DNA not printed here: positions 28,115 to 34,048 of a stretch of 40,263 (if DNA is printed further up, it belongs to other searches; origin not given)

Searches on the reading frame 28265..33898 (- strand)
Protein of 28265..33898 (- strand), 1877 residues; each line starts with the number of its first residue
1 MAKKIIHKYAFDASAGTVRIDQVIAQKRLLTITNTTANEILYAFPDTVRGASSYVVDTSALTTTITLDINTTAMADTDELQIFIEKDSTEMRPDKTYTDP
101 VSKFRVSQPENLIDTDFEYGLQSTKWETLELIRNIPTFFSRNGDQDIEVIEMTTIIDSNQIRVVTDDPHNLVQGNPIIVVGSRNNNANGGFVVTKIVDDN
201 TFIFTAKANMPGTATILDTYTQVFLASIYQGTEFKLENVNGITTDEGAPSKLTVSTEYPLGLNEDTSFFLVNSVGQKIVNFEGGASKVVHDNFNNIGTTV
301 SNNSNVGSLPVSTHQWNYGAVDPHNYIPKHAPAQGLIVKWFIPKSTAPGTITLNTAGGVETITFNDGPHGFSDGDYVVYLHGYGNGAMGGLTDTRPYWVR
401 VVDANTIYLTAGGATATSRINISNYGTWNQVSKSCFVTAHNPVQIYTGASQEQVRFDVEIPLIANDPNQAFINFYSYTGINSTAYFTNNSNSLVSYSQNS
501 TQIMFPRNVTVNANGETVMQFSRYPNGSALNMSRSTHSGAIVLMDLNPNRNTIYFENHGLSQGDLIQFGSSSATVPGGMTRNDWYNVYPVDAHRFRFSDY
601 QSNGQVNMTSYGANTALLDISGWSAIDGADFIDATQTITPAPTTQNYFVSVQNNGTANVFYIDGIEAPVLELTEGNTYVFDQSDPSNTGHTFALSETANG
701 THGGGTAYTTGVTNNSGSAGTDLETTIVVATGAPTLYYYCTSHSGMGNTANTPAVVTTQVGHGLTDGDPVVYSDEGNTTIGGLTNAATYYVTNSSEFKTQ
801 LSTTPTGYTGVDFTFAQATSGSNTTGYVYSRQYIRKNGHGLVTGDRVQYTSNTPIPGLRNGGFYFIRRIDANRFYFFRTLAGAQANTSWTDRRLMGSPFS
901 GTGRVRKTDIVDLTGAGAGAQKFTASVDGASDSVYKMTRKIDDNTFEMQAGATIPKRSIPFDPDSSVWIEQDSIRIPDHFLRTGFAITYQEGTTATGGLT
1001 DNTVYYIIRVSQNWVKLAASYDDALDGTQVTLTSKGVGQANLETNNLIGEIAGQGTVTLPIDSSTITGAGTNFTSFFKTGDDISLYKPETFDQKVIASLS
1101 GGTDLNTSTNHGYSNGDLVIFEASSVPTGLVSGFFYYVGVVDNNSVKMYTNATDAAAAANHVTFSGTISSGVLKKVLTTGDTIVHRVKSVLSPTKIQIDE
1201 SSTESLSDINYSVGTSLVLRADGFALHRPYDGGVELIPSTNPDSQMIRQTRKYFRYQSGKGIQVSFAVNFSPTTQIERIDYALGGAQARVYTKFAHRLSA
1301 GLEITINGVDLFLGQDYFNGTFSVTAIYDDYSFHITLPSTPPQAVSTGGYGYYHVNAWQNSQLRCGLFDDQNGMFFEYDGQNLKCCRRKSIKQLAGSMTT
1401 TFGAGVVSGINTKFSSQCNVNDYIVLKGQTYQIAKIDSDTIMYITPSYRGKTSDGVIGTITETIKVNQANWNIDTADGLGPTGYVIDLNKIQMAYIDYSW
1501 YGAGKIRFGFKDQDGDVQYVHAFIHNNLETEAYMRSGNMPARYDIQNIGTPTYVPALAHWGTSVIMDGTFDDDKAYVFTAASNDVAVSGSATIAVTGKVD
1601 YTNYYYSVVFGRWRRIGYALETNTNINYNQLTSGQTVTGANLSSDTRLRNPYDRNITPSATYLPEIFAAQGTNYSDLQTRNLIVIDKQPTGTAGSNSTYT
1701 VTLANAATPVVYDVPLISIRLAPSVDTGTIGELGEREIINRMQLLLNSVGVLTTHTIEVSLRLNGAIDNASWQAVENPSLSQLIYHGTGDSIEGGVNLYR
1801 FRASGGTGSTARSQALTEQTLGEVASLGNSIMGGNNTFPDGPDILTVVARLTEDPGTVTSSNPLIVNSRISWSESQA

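Call 8: search_protein_families(library=pfam, proteins=[window:28265-33898:-], max_evalue=0.01)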
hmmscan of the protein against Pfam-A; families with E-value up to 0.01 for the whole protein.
window:28265-33898:- (1877 aa): 2 families
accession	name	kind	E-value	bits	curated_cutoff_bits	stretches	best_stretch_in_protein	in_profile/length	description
PF16190.11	E1_FCCH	-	4.5e-06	27.1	29.5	0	364-407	9-49/70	Ubiquitin-activating enzyme E1 FCCH domain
PF12195.14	End_beta_barrel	-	1.1e-05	25.7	35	0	546-580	14-49/83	Beta barrel domain of bacteriophage endosialidase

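Call 9: search_protein_families(library=phrogs, proteins=[window:28265-33898:-], max_evalue=0.001)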
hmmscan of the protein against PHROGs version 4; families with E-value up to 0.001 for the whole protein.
window:28265-33898:- (1877 aa): 5 families
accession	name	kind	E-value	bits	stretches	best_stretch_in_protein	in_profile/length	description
phrog_5838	-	head and packaging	2.2e-169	566.5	3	1-1551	1-656/1106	virion structural protein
phrog_1645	-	head and packaging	1.3e-40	140.5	2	1359-1588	139-294/440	virion structural protein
phrog_2885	-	tail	5.4e-28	97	4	965-1073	1810-1920/4179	baseplate wedge subunit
phrog_38233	-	tail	1.9e-11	43.6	1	974-1034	284-341/896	tail fiber protein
phrog_1980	-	tail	5.3e-05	23.7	1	1395-1455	6-70/449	tail fiber protein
